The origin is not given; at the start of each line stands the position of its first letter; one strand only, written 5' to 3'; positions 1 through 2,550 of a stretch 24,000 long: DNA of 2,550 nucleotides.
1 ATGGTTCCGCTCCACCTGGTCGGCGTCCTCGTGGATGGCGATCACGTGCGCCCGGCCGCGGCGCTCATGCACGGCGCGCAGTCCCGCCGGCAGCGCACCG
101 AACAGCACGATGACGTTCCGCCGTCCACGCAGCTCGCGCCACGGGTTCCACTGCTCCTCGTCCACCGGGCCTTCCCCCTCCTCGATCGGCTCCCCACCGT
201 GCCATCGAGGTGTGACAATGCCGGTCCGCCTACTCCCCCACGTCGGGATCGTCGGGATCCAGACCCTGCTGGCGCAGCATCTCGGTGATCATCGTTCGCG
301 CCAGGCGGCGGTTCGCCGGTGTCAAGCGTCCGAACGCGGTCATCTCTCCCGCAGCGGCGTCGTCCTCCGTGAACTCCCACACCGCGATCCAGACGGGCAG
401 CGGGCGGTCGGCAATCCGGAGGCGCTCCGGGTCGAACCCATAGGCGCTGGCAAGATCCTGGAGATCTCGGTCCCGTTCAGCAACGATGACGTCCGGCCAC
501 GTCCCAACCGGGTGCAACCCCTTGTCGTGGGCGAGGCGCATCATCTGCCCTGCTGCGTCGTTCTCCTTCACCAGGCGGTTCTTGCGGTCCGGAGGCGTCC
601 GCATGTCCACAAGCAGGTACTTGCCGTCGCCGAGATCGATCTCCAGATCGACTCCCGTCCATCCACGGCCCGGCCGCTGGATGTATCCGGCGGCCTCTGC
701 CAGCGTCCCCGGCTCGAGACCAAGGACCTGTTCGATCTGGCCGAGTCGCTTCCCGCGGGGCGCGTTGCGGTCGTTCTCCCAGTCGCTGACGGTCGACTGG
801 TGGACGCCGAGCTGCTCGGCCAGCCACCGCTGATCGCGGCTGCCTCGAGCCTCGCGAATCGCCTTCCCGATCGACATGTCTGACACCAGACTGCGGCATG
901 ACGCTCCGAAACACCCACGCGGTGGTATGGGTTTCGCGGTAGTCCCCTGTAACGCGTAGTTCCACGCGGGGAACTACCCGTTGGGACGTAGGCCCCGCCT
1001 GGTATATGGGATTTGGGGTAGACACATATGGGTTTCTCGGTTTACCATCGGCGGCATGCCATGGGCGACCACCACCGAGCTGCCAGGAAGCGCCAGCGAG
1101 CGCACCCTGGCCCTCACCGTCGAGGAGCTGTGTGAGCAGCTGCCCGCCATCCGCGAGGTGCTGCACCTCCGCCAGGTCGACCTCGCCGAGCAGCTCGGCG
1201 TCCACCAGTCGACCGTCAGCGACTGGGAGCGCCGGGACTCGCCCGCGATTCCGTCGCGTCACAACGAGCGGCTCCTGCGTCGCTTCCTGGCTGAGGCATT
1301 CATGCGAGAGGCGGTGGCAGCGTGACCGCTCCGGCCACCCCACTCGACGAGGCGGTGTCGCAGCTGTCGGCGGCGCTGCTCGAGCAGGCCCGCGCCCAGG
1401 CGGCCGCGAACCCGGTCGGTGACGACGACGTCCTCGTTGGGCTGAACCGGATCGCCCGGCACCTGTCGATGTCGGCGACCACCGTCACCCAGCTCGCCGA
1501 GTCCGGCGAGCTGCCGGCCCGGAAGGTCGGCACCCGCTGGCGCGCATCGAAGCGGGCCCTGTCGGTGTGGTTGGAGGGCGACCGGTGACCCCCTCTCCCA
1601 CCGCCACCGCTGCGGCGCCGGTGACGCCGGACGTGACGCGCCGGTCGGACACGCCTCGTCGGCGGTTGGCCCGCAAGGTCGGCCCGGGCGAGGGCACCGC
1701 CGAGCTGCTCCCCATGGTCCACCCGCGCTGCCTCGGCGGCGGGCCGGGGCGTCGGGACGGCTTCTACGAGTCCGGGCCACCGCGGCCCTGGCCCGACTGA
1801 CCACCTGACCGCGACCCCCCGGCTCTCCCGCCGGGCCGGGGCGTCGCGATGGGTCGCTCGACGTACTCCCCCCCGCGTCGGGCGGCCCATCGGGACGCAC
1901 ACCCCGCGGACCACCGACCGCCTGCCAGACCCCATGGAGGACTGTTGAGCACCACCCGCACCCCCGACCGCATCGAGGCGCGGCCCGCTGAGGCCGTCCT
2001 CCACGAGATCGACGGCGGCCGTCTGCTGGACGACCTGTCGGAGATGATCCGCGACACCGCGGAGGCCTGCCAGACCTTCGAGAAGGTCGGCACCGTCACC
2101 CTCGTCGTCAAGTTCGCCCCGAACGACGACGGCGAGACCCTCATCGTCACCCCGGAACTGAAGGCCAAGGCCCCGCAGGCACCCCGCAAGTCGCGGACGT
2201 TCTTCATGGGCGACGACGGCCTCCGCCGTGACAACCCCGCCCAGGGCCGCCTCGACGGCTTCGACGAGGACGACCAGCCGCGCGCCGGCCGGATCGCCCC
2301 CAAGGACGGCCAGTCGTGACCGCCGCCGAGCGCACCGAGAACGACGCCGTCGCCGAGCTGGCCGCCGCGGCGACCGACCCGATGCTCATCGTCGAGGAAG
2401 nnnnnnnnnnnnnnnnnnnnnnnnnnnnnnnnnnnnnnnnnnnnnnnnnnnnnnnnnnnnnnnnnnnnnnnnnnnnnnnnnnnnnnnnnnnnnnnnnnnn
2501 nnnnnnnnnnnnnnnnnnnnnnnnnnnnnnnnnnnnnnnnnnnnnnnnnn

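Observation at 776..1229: A perfect 45-bp inverted repeat encodes the same HTH recognition segment in both divergent switch regulators and brackets the whole switch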

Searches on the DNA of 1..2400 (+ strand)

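Call 5: search_dna_similar(query=window:1-2400:+, collection=phages, mode=near, max_rows=40)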
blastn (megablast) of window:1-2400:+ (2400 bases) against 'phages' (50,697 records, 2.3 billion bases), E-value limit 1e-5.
No match.
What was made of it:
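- Tried and rejected: Megablast of window 1-2400 against 50,697 phage records found nothing (call 5).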
